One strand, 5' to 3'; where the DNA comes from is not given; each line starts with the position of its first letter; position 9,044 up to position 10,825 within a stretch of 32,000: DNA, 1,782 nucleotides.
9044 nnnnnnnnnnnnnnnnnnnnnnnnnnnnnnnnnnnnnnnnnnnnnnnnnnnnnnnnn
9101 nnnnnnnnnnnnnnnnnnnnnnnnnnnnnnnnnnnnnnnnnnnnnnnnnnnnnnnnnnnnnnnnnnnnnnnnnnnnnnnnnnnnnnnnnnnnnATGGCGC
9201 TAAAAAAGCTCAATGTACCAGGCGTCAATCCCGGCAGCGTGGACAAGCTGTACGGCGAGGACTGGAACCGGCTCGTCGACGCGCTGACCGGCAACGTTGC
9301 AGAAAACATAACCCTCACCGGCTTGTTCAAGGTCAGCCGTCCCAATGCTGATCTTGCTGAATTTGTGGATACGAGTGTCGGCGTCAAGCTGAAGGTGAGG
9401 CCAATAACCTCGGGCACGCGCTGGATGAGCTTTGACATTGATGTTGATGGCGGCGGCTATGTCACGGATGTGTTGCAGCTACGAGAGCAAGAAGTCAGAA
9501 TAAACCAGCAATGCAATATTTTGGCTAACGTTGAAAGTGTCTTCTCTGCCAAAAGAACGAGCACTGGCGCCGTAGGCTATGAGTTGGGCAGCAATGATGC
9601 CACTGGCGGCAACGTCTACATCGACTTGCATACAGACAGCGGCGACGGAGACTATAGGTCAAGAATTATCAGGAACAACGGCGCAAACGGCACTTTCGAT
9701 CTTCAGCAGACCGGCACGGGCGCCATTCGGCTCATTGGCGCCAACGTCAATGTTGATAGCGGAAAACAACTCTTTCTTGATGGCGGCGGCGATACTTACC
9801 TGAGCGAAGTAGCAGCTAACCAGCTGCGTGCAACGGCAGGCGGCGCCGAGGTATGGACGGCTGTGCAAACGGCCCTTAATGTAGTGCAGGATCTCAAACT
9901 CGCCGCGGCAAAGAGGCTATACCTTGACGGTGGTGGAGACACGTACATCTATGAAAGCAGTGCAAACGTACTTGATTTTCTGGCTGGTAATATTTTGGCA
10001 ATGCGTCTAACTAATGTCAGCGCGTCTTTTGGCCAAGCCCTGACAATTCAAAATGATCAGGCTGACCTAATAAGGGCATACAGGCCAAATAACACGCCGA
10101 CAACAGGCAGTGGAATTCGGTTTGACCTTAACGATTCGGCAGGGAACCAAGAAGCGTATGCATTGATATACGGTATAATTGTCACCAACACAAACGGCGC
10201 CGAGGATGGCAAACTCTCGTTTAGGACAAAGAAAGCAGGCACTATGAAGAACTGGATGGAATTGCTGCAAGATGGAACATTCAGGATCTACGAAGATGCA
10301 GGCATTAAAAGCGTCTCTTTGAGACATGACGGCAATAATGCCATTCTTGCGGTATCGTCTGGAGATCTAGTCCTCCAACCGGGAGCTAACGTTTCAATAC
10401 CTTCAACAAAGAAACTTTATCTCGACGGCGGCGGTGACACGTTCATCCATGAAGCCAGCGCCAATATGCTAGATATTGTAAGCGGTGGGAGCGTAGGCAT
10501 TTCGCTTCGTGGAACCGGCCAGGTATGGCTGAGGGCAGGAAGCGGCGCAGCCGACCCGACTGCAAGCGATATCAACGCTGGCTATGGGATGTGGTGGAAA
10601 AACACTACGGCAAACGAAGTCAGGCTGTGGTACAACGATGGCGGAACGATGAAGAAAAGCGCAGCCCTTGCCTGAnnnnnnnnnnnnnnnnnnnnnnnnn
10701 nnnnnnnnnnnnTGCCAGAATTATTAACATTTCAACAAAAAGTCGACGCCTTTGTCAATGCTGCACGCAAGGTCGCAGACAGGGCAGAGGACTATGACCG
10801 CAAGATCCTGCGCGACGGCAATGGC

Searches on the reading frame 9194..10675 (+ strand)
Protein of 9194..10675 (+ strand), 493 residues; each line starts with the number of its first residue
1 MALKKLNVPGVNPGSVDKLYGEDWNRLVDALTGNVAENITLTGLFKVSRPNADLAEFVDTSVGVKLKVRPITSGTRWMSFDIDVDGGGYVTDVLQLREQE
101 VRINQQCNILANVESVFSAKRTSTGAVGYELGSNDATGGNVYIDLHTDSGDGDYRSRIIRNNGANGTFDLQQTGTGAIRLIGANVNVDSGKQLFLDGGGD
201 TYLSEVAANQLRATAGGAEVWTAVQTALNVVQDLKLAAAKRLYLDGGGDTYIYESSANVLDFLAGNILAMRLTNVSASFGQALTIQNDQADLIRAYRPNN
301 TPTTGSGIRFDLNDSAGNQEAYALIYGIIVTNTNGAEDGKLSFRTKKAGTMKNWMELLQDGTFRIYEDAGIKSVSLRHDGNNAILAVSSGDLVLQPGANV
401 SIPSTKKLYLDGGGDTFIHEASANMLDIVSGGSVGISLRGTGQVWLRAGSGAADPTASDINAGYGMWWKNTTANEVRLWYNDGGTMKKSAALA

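Call 5: search_protein_families(library=pfam, proteins=[window:9194-10675:+], max_evalue=0.1)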
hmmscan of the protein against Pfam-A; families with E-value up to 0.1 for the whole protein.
window:9194-10675:+ (493 aa): 1 family
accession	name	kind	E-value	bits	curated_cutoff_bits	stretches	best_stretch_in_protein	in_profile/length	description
PF25692.1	Phage_depo_C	-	0.033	15.1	25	0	368-401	48-81/90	Phage depolymerase C-terminal beta sandwich domain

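Call 6: search_protein_families(library=phrogs, proteins=[window:9194-10675:+], max_evalue=0.1)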
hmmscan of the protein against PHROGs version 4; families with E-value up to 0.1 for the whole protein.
window:9194-10675:+ (493 aa): 0 families

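Call 76: search_protein_families(library=ncbifam, proteins=[window:9194-10675:+], max_evalue=0.1)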
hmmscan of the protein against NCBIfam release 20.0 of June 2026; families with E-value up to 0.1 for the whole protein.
window:9194-10675:+ (493 aa): 0 families
